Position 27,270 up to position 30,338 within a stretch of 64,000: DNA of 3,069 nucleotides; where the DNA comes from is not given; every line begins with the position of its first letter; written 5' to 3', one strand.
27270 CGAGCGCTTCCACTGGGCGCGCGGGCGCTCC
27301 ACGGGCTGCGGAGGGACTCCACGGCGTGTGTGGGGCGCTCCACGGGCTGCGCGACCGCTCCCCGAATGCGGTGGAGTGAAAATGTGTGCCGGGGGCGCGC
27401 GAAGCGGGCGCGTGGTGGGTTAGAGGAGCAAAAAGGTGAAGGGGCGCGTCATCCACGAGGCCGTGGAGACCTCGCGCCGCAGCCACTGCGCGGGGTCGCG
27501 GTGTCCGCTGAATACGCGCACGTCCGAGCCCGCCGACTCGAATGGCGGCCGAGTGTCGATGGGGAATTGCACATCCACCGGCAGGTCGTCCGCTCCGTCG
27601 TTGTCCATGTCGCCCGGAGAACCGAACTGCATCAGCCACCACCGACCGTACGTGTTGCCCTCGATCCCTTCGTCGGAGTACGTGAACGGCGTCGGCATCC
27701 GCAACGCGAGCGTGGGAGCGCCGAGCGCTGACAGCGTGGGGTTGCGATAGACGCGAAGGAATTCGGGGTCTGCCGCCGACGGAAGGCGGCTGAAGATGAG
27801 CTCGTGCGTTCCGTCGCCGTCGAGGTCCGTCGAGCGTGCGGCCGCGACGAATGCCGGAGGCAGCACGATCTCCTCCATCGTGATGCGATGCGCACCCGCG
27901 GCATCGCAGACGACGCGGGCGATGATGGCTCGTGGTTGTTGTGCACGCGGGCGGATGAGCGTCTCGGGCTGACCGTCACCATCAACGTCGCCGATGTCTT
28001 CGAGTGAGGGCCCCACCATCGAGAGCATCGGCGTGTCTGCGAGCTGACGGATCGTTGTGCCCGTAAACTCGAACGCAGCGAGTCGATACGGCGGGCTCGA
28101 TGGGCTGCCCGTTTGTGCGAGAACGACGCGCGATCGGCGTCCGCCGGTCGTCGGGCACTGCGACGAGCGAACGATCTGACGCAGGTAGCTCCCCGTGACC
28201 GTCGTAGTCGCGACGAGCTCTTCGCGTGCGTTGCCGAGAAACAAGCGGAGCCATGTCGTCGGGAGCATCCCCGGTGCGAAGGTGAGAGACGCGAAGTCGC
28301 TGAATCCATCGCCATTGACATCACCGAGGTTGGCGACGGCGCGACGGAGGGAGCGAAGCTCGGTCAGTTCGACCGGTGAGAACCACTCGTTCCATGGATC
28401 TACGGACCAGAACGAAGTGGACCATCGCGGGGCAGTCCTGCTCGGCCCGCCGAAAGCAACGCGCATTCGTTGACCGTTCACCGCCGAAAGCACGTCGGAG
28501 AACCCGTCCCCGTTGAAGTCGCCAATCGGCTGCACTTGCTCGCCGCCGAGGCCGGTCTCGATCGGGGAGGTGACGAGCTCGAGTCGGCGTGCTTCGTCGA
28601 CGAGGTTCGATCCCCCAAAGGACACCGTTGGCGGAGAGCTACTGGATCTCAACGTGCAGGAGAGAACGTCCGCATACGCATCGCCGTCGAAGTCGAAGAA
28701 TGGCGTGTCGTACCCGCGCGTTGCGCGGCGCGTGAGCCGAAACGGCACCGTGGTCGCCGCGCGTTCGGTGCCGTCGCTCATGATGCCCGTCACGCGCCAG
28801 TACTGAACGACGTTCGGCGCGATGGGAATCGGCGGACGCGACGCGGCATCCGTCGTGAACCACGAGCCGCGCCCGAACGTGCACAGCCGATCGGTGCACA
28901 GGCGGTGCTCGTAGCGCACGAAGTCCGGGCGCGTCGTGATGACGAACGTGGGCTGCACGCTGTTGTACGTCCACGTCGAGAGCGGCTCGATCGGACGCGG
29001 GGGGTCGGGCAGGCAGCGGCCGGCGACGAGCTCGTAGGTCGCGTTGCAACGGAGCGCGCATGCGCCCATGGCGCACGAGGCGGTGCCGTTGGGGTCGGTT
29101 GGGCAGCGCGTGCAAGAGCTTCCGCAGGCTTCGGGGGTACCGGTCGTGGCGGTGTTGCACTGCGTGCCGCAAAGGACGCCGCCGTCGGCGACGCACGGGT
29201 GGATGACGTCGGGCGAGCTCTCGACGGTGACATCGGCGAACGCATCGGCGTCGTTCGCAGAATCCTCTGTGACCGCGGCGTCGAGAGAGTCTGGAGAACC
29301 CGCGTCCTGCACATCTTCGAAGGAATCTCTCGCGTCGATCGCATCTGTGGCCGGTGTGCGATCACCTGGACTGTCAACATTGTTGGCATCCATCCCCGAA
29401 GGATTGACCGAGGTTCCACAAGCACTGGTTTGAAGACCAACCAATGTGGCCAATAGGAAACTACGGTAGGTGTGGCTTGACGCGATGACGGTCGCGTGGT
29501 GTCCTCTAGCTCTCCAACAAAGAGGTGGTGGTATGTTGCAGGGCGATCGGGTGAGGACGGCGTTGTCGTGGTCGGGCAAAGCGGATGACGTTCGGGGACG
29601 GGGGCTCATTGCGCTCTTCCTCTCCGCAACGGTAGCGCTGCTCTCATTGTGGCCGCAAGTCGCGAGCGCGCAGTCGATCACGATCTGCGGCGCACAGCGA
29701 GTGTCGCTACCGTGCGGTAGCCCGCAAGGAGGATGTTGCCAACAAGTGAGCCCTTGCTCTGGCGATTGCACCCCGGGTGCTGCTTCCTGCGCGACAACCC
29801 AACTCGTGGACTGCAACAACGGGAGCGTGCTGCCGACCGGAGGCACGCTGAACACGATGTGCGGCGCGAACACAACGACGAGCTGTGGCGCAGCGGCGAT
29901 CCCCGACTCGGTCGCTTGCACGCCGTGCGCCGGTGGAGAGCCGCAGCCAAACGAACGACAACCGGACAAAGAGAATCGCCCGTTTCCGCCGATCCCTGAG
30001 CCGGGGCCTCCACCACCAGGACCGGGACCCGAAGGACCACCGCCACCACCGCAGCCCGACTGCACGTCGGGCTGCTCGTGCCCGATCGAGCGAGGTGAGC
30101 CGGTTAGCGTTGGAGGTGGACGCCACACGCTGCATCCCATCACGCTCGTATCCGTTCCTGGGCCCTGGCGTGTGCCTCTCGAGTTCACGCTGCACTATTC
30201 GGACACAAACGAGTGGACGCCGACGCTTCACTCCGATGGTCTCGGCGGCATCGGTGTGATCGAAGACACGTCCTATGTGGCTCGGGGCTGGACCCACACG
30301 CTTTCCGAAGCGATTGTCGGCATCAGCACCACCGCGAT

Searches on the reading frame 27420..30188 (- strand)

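Call 46: search_protein_families(library=pfam, proteins=[window:27420-30188:-], max_evalue=0.001)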
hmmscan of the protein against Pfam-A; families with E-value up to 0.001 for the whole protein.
window:27420-30188:- (922 aa): 2 families
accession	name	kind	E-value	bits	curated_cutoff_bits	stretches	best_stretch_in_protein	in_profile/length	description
PF13517.12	FG-GAP_3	-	1.3e-10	42.2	26.9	0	557-633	1-60/61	FG-GAP-like repeat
PF01839.29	FG-GAP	-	8.6e-07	29.2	22.1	0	556-567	8-19/37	FG-GAP repeat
